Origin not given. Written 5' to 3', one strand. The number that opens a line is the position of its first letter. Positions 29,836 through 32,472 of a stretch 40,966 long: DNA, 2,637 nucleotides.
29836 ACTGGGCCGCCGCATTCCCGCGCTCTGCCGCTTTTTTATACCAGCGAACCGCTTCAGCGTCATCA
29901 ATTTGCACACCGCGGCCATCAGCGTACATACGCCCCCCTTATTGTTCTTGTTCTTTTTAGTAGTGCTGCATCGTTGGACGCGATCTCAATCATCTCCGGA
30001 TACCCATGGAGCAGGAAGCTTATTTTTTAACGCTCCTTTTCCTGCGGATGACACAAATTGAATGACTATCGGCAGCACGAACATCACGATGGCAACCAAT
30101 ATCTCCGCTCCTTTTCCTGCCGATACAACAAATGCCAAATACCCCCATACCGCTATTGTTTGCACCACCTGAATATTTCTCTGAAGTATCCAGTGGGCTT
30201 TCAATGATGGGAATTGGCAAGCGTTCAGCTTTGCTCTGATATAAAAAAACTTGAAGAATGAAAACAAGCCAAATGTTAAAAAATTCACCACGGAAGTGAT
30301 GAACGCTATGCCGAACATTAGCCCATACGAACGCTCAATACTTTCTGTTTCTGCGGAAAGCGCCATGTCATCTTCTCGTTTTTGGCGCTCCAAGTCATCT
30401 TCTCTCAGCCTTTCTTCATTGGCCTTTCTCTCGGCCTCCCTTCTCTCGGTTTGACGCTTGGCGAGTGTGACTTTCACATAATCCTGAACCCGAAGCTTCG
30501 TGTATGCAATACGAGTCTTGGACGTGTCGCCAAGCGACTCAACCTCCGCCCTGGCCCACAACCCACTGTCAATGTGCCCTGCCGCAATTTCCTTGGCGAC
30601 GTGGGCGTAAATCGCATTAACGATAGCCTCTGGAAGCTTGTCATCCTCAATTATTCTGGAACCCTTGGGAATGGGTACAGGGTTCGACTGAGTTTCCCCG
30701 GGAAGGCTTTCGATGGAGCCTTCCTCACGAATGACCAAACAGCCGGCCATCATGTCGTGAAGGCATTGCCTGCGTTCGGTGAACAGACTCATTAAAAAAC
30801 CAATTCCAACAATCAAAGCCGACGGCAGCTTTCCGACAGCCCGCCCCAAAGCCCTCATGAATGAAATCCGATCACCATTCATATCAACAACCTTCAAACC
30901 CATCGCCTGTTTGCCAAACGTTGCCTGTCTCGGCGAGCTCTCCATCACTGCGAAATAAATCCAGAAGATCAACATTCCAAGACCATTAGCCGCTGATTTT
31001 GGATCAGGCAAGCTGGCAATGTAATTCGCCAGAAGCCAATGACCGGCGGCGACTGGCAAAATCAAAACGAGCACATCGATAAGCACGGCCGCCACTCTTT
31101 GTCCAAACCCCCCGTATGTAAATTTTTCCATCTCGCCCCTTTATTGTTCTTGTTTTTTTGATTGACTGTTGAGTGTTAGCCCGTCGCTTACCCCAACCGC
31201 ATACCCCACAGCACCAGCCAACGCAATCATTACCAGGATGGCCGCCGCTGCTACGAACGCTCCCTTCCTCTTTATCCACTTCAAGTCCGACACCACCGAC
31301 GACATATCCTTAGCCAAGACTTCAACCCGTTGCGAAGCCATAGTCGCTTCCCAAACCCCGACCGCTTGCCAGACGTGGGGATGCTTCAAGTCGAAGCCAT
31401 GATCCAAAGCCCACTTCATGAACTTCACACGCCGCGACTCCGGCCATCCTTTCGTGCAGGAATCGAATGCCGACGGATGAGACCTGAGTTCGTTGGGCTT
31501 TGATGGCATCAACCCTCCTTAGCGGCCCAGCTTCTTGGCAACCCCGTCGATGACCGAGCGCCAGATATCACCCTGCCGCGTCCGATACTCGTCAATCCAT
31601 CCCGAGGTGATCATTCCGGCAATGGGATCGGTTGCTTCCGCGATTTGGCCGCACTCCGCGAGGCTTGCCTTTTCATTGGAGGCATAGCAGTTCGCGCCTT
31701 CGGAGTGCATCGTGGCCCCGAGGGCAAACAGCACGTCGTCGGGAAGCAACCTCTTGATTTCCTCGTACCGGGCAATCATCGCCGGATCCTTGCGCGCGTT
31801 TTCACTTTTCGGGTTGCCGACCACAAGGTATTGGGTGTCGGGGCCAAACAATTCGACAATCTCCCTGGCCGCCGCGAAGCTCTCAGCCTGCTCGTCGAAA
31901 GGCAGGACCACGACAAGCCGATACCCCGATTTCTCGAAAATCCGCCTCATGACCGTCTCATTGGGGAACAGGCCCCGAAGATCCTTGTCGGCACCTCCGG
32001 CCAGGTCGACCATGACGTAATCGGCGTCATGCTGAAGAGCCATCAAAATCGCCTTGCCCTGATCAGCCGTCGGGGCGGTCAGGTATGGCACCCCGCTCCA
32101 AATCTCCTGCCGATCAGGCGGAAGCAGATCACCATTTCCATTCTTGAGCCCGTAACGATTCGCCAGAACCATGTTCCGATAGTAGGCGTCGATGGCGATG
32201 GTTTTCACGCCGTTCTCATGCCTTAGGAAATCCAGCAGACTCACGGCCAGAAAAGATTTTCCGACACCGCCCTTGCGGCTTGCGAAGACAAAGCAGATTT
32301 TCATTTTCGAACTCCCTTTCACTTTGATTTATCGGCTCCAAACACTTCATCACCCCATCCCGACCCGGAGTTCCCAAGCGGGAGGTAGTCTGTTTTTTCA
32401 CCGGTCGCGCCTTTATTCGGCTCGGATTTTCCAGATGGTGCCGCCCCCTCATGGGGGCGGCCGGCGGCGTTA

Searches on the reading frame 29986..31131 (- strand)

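Call 26: search_protein_families(library=pfam, proteins=[window:29986-31131:-], max_evalue=0.001)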
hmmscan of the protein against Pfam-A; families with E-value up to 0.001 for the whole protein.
window:29986-31131:- (381 aa): 1 family
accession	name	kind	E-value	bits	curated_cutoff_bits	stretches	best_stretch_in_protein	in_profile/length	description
PF06271.18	RDD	-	1.7e-22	80.6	24.1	1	6-130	1-137/137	RDD family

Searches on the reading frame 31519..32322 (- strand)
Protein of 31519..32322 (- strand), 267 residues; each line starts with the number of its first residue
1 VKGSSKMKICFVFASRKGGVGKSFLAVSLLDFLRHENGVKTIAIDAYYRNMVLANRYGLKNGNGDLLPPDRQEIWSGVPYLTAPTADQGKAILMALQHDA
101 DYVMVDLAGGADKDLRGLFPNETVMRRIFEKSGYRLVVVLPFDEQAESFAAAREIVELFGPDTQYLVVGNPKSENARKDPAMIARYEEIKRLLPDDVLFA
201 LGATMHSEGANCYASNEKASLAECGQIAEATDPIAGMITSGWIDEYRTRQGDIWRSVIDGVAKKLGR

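Call 86: search_protein_families(library=pfam, proteins=[window:31519-32322:-], max_evalue=0.001)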
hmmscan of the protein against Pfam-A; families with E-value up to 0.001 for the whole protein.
window:31519-32322:- (267 aa): 1 family
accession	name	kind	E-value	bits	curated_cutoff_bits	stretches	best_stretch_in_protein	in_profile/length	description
PF01656.29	CbiA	-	8.3e-05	23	25.4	1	12-46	2-35/125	CobQ/CobB/MinD/ParA nucleotide binding domain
